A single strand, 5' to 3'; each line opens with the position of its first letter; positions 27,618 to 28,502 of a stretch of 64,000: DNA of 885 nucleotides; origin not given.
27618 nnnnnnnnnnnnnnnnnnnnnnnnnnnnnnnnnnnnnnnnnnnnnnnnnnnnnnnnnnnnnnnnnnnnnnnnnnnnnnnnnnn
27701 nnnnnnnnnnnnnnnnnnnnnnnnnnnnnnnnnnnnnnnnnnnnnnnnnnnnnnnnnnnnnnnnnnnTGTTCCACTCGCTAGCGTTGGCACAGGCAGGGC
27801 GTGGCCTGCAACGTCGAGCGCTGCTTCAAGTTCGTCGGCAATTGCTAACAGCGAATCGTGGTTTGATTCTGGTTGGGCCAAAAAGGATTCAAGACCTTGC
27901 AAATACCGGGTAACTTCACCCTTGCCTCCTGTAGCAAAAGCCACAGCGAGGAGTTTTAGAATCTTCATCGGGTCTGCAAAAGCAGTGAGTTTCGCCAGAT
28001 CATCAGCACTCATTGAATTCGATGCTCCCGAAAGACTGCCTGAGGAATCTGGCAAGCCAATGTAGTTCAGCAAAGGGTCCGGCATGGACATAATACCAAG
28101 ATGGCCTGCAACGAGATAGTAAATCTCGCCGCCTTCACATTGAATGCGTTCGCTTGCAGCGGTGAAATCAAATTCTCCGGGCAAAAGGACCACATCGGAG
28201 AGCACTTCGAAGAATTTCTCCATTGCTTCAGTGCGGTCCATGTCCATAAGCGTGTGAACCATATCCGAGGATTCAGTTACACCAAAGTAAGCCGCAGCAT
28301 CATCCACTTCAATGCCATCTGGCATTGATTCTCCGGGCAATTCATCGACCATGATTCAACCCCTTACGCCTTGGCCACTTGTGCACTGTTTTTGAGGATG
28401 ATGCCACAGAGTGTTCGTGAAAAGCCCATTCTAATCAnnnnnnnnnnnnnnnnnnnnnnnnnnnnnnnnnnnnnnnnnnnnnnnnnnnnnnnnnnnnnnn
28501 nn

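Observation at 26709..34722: Integrin-alpha / thrombospondin-like giant adhesin with a long cytoplasmic tail, followed on the same strand by a cytosolic EF-hand / polyQ / zinc-ribbon protein: candidate archaeal adhesion-to-cytoplasm signalling pair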

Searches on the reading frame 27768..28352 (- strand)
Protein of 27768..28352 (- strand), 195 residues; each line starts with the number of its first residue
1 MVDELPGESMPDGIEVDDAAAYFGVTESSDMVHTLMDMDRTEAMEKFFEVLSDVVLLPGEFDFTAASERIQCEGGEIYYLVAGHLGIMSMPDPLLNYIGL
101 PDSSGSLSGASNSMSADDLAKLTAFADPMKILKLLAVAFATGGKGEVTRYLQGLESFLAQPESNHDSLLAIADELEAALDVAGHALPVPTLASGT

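Call 11: find_homologous_proteins(query=window:27768-28352:-, max_evalue=0.001)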
Query seq(195 aa) (195 aa): 94 proteins with E <= 0.001 among 880 candidates.
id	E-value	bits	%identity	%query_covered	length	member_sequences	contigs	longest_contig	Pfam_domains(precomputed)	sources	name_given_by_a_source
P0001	2.9e-103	362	87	99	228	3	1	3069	-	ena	-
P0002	7.0e-82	292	71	98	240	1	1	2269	-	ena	-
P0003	7.2e-81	289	71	98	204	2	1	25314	-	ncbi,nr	ncbi:MAG: hypothetical protein HOM04_08085, partial [Euryarchaeota archaeon]|nr:hypothetical protein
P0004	9.4e-80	285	69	98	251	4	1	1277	-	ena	-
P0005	5.9e-79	282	67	98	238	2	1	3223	-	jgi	-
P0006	9.6e-78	278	67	98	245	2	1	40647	-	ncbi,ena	-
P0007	5.7e-77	276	68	98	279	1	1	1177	-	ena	-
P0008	1.4e-76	275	66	98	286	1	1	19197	-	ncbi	ncbi:MAG: hypothetical protein QMC63_03015, partial [Candidatus Poseidoniaceae archaeon]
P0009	5.0e-68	247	63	95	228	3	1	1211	-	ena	-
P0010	9.3e-67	243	59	94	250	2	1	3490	-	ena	-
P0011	2.0e-66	241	69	82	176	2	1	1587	-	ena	-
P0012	5.6e-66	240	61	94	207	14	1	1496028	-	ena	-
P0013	1.3e-65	239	59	96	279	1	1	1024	-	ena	-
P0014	8.8e-65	236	62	93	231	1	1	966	-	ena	-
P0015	1.3e-64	236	62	93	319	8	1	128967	-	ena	-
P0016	3.3e-64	234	61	90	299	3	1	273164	-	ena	-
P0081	2.1e-36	144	41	97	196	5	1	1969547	-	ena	-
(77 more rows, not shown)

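Call 12: find_encoding_contigs(protein=P0012, flank=10000, max_places=2)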
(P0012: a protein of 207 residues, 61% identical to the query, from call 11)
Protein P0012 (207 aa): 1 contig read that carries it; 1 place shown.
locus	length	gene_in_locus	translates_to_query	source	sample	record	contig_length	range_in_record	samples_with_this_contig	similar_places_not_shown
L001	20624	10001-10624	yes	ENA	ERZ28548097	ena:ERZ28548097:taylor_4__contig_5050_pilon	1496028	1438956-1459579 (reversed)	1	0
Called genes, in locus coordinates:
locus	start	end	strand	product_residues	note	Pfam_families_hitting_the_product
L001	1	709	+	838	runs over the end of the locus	-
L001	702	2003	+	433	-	-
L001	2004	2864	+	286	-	PF13387:Lnb_N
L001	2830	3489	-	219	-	PF04263:TPK_catalytic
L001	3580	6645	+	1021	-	PF13517:FG-GAP_3 (faint), PF01839:FG-GAP (weak)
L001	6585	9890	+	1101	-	PF02412:TSP_3 (faint)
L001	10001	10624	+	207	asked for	-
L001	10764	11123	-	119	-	-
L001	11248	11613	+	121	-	-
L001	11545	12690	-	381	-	PF26233:NicX, PF02073:Peptidase_M29 (weak)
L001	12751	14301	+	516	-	PF02074:Peptidase_M32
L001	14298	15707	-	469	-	PF01979:Amidohydro_1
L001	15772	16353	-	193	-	PF00994:MoCF_biosynth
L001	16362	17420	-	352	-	PF06695:Sm_multidrug_ex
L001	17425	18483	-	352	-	-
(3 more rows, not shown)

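Call 13: find_encoding_contigs(protein=P0016, flank=10000, max_places=2)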
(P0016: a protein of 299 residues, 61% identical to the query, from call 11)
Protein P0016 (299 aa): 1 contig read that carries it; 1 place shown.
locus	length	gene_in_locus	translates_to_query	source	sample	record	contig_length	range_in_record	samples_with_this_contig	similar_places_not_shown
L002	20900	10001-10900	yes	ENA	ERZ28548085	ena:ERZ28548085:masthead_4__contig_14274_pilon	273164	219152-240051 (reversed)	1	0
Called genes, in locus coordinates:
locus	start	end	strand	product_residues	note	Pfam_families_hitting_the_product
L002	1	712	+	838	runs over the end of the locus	-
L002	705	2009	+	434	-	-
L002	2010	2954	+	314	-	PF13387:Lnb_N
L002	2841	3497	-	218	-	PF04263:TPK_catalytic, PF04265:TPK_B1_binding (weak)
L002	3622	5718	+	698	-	PF13517:FG-GAP_3 (faint), PF01839:FG-GAP (weak)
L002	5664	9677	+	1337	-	PF02412:TSP_3 (faint)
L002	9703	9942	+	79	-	-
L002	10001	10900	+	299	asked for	-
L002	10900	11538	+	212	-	PF00036:EF-hand_1 (faint), PF13202:EF-hand_5 (faint), PF13405:EF-hand_6 (faint), PF13499:EF-hand_7, PF13833:EF-hand_8 (faint)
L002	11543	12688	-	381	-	PF26233:NicX, PF02073:Peptidase_M29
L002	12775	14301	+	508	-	PF02074:Peptidase_M32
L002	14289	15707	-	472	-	PF01979:Amidohydro_1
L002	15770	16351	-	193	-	PF00994:MoCF_biosynth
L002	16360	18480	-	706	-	PF06695:Sm_multidrug_ex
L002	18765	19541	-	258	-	PF01138:RNase_PH, PF03725:RNase_PH_C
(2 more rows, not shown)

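Call 14: find_encoding_contigs(protein=P0081, flank=10000, max_places=2)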
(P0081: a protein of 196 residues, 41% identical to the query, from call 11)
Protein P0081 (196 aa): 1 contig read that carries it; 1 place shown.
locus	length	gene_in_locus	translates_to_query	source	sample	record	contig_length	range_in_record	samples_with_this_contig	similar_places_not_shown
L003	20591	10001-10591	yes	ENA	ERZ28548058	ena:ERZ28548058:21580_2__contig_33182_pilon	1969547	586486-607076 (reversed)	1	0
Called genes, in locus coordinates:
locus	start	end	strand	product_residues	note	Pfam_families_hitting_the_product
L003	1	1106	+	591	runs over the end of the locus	-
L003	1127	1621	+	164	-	-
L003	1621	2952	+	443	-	-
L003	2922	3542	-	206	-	PF04263:TPK_catalytic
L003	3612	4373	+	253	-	-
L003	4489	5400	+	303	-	PF01839:FG-GAP (faint), PF13517:FG-GAP_3 (weak)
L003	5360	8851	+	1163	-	-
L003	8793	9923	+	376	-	-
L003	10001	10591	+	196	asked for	-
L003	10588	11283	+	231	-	-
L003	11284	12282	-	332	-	PF26233:NicX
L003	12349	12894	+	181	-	-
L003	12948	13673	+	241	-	PF09826:Beta_propel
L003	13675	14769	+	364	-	PF09826:Beta_propel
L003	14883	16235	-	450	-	PF01979:Amidohydro_1, PF07969:Amidohydro_3 (faint), PF12890:DHOase (weak)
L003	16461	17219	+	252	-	-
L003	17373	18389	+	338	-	PF14520:HHH_5, PF00154:RecA_N, PF13481:AAA_25 (weak), PF08423:Rad51, PF06745:ATPase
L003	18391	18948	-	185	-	-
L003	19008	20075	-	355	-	PF01432:Peptidase_M3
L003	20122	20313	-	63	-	-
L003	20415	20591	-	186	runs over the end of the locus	PF08617:CGI-121 (weak)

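Call 18: search_protein_families(library=pfam, proteins=[window:27768-28352:-], max_evalue=5)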
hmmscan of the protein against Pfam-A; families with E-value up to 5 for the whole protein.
window:27768-28352:- (195 aa): 1 family
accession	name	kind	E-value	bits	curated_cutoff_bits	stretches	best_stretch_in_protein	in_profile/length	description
PF22161.1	Mre11_C_bact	-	0.24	11.8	27.4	1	155-175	18-38/47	Mre11 C-terminal domain, bacteria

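Call 27: find_related_loci(query=A2, collection=genome_contigs, flank=10000)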
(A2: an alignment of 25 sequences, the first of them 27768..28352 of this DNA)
Query A2 (195 aa) in genome_contigs; peptide patterns used: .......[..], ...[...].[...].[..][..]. (x = any residue, [..] = any of these).
284 stretches matched a pattern; 225 encode a relative of the query (tblastn E <= 1e-3); the best 80 are kept; 80 distinct loci.
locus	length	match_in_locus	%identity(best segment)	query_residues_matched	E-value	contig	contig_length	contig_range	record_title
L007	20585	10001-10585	95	1-195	1e-123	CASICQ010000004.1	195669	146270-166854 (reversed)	MAG: Candidatus Poseidoniaceae archaeon isolate FRAM_WSC20_S10_BML_bin_147_1 genome assembly, contig: FRAM_WSC20_S10_BML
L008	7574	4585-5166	83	1-194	1e-107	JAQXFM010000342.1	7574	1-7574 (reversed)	MAG: Candidatus Poseidoniaceae archaeon isolate cluster3-bin.98 k119_140752, whole genome shotgun sequence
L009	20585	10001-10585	82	1-195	1e-107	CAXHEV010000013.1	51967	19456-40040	MAG TPA_asm: uncultured Candidatus Poseidoniales archaeon isolate SRR12480315_binner12_Refined_19 genome assembly, conti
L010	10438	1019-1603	82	1-195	3e-107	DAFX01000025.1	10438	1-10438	MAG TPA_asm: Euryarchaeota archaeon UBA433 UBA433_contig_23900, whole genome shotgun sequence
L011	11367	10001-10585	85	1-195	2e-106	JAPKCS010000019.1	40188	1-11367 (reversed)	MAG: Candidatus Poseidoniaceae archaeon isolate ANT-70 NODE_219_length_40188_cov_11.365958, whole genome shotgun sequenc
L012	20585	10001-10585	82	1-195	2e-106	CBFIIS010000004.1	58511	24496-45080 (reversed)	MAG: Candidatus Poseidoniaceae archaeon isolate Co_bin_798_indstr genome assembly, contig: Co_bin_798_indstr_c4, whole g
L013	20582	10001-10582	82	1-194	4e-106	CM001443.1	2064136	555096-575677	MAG: uncultured Candidatus Poseidoniales archaeon isolate MG-II chromosome, whole genome shotgun sequence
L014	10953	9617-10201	81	1-195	4e-106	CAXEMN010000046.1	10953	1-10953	MAG TPA_asm: uncultured Candidatus Poseidoniales archaeon isolate ERR598963_concoct_97 genome assembly, contig: ERZ83144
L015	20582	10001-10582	82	1-194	9e-106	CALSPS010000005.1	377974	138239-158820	MAG: Candidatus Poseidoniaceae archaeon isolate C_MB351 genome assembly, contig: contig_25565_C_MB351, whole genome shot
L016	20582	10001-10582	81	1-194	1e-105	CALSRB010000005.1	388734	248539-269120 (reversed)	MAG: Candidatus Poseidoniaceae archaeon isolate B_MB87 genome assembly, contig: contig_23060_B_MB87, whole genome shotgu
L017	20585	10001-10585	84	1-195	2e-105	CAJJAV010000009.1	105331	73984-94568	uncultured Candidatus Poseidoniales archaeon isolate FRAM18_bin109 genome assembly, contig: FRAM17_bin109-9, whole genom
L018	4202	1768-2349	82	1-194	7e-106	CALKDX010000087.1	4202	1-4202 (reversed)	MAG: Candidatus Poseidoniaceae archaeon isolate S4_Bin_Bin_159_sub_1 genome assembly, contig: c_000000536142, whole geno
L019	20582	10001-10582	81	1-194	3e-104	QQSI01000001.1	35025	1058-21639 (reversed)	MAG: Candidatus Poseidoniales archaeon isolate bin_35 U_43220-1, whole genome shotgun sequence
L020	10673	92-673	81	1-194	4e-103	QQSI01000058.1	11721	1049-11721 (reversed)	MAG: Candidatus Poseidoniales archaeon isolate bin_35 U_43220-58, whole genome shotgun sequence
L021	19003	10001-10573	72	4-194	2e-89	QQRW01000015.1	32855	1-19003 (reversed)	MAG: Candidatus Poseidoniales archaeon isolate bin_112 U_43171-15, whole genome shotgun sequence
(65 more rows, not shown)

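Call 41: predict_structure(alignment_id=A3)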
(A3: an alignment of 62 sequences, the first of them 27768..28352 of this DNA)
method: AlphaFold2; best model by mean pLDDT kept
length: 195 residues; sequences in the alignment: 62
mean_pLDDT: 83.7   pTM: 0.78
mean pLDDT of the five models: 83.7, 83.2, 82.3, 81.5, 79.4
residues with pLDDT >= 90: 123; 70-90: 36; 50-70: 10; < 50: 26
segments of 3 or more residues with pLDDT < 50: 1-22, 24-26
pLDDT, mean of each block of 10 residues (from residue 1): 35 44 56 92 95 92 91 87 93 94 83 85 95 95 94 96 95 93 81 73
secondary structure, 60 per line:
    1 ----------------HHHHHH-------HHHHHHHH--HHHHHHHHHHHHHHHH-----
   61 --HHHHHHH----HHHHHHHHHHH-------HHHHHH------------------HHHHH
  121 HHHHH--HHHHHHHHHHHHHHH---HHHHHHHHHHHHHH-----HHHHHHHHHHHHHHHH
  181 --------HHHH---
elements in order: H17-22 H30-37 H40-55 H63-69 H74-84 H92-97 H116-125 H128-142 H146-159 H165-180 H189-192

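Call 45: fold_search(model_id=the predicted structure, library=pdb)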
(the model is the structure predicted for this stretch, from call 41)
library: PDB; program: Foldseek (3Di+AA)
matches with E <= 10: 343; with E <= 0.001: 0
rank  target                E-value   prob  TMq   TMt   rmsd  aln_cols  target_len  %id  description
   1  5eth_B                2.7e-01  0.12  0.17  0.16  17.0       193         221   13  RORy in complex with inverse agonist 3. (released 2016-04-27)
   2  5iz0_A                4.8e-01  0.10  0.17  0.14  17.6       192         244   12  RORgamma in complex with agonist BIO592 and Coactivator EBI96 (released 2016-06-15)
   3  5iz0_G                4.8e-01  0.09  0.17  0.15  18.0       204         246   13  RORgamma in complex with agonist BIO592 and Coactivator EBI96 (released 2016-06-15)
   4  7kco_A                5.3e-01  0.12  0.19  0.17  17.1       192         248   14  ROR gamma in complex with SCR2 and compound 3 (released 2021-04-21)
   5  5ntq_A                5.6e-01  0.09  0.17  0.15  18.9       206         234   13  Structural states of RORgt: X-ray elucidation of molecular mechanisms and binding interactions for natural and synthet (released 2017-06-21)
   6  5nti_B                6.5e-01  0.09  0.17  0.15  17.3       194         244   14  Structural states of RORgt: X-ray elucidation of molecular mechanisms and binding interactions for natural and synthet (released 2017-06-21)
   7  4s14_A                6.8e-01  0.09  0.18  0.16  18.0       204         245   12  Crystal structure of the orphan nuclear receptor RORgamma ligand-binding domain in complex with 4alpha-caboxyl, 4beta- (released 2015-02-11)
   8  1k4w_A                7.1e-01  0.09  0.16  0.16  17.0       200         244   16  X-ray structure of the orphan nuclear receptor ROR beta ligand-binding domain in the active conformation (released 2002-04-09)
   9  5eeh_A                7.5e-01  0.13  0.19  0.12  14.8       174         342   16  Crystal structure of carminomycin-4-O-methyltransferase DnrK in complex with SAH and 2-chloro-4-nitrophenol (released 2015-12-16)
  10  4bem_J                7.8e-01  0.08  0.17  0.18  21.2       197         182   13  Crystal structure of the F-type ATP synthase c-ring from Acetobacterium woodii. (released 2014-03-26)
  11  5ntp                  7.8e-01  0.08  0.17  0.15  18.0       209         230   11  Structural states of RORgt: X-ray elucidation of molecular mechanisms and binding interactions for natural and synthetic (released 2017-06-21)
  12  5za1_A                7.8e-01  0.07  0.17  0.15  16.9       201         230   13  Ligand complex of RORgt LBD (released 2018-10-31)
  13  3kfc_A                8.6e-01  0.11  0.20  0.18  15.7       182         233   12  Complex Structure of LXR with an agonist (released 2009-12-08)
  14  5ixk_A                8.6e-01  0.08  0.18  0.17  17.1       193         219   13  RORgamma in complex with inverse agonist BIO399. (released 2016-06-15)
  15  4nie_A                8.6e-01  0.08  0.18  0.15  17.4       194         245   13  Crystal structure of the orphan nuclear receptor ROR(gamma)t ligand-binding domain in complex with small molecule liga (released 2013-12-11)
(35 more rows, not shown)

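Call 49: search_solved_structures(query=A3, max_evalue=10)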
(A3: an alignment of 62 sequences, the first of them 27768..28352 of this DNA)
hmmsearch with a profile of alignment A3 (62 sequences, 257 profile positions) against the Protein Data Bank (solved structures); distinct sequences matched with E-value up to 10: 3.
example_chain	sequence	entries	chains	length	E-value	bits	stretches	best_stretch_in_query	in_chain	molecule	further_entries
3ugm_A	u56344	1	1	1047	6.6e-06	29.5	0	135-208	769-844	TAL effector AvrBs3/PthA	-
9e02_F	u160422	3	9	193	0.24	14.5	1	145-243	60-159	Sec-independent protein translocase protein TatB homolog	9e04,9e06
9lc0_A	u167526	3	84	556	2.8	11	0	147-208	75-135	60 kDa protein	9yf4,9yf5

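Call 69: find_homologous_proteins(query=A5, max_evalue=0.01)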
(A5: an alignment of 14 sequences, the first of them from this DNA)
Query A5 (14 sequences) (190 aa, profile of the alignment): 171 proteins with E <= 0.01 among 8000 candidates; the best 120 are listed.
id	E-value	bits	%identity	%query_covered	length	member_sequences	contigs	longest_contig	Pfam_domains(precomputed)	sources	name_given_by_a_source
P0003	6.6e-89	315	71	98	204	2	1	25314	-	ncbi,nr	ncbi:MAG: hypothetical protein HOM04_08085, partial [Euryarchaeota archaeon]|nr:hypothetical protein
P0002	2.1e-86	307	70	98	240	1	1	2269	-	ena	-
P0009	2.5e-86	306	62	95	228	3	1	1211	-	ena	-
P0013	2.4e-85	303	58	96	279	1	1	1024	-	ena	-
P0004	3.9e-85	302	68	98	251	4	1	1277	-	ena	-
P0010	4.7e-85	302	59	95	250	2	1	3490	-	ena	-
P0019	1.4e-84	301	57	98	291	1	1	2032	-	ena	-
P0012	1.7e-84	300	61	95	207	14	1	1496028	-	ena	-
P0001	3.6e-84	299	87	100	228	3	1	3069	-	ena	-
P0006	3.6e-83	296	66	98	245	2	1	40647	-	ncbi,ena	-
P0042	6.5e-83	295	54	97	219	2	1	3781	-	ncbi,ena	-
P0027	2.0e-82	294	56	100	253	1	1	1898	-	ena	-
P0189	6.8e-82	292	53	100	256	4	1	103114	-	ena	-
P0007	7.8e-82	292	67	98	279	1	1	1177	-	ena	-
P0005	8.1e-82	292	66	98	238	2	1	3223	-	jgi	-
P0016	5.0e-80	286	61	93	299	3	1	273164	-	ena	-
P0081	1.2e-67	245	41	97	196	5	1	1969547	-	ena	-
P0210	2.4e-61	225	45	97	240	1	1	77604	-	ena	-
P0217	3.8e-54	201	40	90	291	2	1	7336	-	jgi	-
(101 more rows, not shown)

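Call 70: find_encoding_contigs(protein=P0210, flank=10000, max_places=1)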
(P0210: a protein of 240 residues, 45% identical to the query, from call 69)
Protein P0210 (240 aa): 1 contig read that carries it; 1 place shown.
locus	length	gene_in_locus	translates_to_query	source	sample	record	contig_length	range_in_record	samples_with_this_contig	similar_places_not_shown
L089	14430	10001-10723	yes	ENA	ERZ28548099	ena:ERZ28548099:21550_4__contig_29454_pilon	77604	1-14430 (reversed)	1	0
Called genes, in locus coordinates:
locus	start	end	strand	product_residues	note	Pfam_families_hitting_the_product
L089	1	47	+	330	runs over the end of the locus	-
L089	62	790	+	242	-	-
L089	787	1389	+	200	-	-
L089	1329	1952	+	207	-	-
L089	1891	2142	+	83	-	-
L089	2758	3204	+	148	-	-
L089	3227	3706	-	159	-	PF04263:TPK_catalytic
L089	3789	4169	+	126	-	-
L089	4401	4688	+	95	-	-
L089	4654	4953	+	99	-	-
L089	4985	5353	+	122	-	PF01839:FG-GAP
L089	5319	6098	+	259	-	PF01839:FG-GAP (weak), PF13517:FG-GAP_3 (faint)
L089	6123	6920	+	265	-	-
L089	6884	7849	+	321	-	-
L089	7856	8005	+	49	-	-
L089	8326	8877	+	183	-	-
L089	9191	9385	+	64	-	PF02412:TSP_3 (weak)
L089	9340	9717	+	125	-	-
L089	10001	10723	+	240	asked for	-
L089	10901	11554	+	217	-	PF13499:EF-hand_7, PF00036:EF-hand_1 (faint), PF13202:EF-hand_5 (faint), PF13405:EF-hand_6 (faint)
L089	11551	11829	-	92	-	PF26233:NicX (weak)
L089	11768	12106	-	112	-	PF02073:Peptidase_M29 (weak), PF26233:NicX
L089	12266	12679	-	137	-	-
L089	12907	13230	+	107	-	PF02074:Peptidase_M32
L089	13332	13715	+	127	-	PF02074:Peptidase_M32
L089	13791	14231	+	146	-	PF02074:Peptidase_M32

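Call 71: find_encoding_contigs(protein=P0217, flank=8000, max_places=1)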
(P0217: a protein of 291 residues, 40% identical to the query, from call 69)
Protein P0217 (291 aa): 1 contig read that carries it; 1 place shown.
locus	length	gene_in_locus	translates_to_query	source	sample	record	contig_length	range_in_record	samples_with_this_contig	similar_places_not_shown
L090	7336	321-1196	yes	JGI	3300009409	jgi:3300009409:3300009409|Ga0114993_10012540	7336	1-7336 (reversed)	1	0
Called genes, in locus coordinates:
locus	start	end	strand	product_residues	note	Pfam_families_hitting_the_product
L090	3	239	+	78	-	?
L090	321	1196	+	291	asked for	-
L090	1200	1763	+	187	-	-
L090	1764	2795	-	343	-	PF26233:NicX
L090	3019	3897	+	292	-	PF12840:HTH_20 (faint), PF13412:HTH_24 (faint), PF13601:HTH_34 (faint), PF24266:HTH_HVO_0163_N, PF12802:MarR_2 (weak)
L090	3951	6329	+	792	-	PF09826:Beta_propel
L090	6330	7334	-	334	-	?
